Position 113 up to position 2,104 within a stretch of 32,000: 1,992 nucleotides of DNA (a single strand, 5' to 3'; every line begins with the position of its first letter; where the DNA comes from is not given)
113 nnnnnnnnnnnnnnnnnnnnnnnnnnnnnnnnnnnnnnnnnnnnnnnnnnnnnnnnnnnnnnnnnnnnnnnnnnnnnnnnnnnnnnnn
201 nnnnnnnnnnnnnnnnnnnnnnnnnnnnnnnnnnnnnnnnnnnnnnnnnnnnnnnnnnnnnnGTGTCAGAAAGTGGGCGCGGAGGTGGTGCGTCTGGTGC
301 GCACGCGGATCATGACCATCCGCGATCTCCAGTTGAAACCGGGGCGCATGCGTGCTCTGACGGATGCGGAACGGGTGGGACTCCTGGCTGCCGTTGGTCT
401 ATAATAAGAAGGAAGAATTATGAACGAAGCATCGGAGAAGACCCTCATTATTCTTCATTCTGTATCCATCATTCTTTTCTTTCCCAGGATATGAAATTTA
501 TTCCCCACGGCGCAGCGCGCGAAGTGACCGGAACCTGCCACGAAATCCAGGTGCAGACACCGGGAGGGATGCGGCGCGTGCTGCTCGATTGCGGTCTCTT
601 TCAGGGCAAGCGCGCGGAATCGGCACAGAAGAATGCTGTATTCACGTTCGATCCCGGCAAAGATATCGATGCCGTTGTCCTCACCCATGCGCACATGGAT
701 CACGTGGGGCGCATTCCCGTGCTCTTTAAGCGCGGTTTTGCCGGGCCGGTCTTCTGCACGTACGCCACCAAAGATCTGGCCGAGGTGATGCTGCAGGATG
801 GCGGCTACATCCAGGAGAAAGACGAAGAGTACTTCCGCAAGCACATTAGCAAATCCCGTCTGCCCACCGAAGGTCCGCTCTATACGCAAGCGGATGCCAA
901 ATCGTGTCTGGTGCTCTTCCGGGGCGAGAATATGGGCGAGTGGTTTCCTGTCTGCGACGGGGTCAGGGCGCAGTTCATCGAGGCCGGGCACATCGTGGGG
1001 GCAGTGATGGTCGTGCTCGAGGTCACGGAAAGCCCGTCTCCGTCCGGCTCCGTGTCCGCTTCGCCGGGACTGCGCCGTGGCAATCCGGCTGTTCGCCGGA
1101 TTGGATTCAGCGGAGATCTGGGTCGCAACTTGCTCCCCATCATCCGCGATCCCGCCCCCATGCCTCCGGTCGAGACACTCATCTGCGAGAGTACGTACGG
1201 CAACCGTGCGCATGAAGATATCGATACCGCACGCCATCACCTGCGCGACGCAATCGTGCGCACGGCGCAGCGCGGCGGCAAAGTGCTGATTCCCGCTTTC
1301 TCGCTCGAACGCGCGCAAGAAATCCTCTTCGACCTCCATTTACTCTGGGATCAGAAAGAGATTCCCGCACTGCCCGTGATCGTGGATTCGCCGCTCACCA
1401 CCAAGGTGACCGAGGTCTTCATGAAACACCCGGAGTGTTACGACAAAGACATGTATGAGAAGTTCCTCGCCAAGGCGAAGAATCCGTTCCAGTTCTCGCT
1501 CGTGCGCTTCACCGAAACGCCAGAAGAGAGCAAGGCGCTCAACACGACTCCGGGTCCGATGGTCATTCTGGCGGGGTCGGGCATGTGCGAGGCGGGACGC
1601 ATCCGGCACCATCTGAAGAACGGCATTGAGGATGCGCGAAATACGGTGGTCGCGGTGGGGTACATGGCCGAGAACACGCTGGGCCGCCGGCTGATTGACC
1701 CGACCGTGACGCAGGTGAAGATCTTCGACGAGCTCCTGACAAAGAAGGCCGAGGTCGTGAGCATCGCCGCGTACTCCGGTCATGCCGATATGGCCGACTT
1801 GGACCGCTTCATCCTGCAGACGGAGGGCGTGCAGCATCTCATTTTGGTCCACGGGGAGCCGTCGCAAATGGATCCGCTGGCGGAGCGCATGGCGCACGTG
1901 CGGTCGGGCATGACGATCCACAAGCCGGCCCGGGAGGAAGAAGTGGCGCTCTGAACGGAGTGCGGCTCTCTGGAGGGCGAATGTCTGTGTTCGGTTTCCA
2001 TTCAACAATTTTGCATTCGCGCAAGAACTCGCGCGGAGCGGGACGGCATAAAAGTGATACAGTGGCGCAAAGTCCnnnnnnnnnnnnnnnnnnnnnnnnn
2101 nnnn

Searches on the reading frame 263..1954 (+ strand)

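Call 68: search_protein_families(library=ncbifam, proteins=[window:263-1954:+], max_evalue=10)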
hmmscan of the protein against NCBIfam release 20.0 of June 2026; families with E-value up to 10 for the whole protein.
window:263-1954:+ (563 aa): 26 families (the best 25 are shown)
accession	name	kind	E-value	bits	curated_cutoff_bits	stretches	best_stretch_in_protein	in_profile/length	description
NF045584.1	cas14_MBL_CASP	equivalog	4.6e-95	319.2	800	2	279-548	162-429/612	type VII CRISPR-associated protein Cas14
TIGR03675.1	arCOG00543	equivalog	1.7e-75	254.6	580.2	2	299-558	361-625/631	beta-CASP ribonuclease aCPSF1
TIGR04122.1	Xnuc_lig_assoc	equivalog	2.3e-08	33.2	325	2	248-363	72-187/326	ligase-associated DNA damage response exonuclease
TIGR00649.1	MG423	subfamily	4e-05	22.2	400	1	134-187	58-111/546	RNase J family beta-CASP ribonuclease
TIGR02651.1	RNase_Z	equivalog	0.00081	18.5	292.95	1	104-155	28-72/302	ribonuclease Z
NF012229.1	bla_class_B_core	domain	0.0019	18.3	100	1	132-181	49-93/139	metallo-beta-lactamase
NF008887.0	PRK11921.1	equivalog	0.002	17.1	635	1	133-171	70-108/396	anaerobic nitric oxide reductase flavorubredoxin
NF047419.1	RNase_J1_RnjA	exception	0.0046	15.7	820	1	133-172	58-96/549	ribonuclease J1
NF001911.0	PRK00685.1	equivalog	0.0066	15.9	144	1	133-158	39-64/228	metal-dependent hydrolase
NF000801.0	PRK00055.1-3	equivalog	0.0074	15.4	252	1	132-152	51-71/307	ribonuclease Z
NF002558.0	PRK02126.1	subfamily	0.0079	15.2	315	1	132-149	45-62/345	ribonuclease Z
NF038231.1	MBL_Geo_Pelo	equivalog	0.01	15.4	360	1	134-196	65-129/250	GPMC system MBL fold metallohydrolase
NF002553.0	PRK02113.1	equivalog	0.01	15.3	386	1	104-154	45-86/252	MBL fold metallo-hydrolase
NF033105.1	bla_subclass_B3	equivalog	0.012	14.9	240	1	128-184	56-106/257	subclass B3 metallo-beta-lactamase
NF041257.1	GntH_guanitoxin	equivalog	0.015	14.1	333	1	124-156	57-89/374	guanitoxin biosynthesis MBL fold metallo-hydrolase GntH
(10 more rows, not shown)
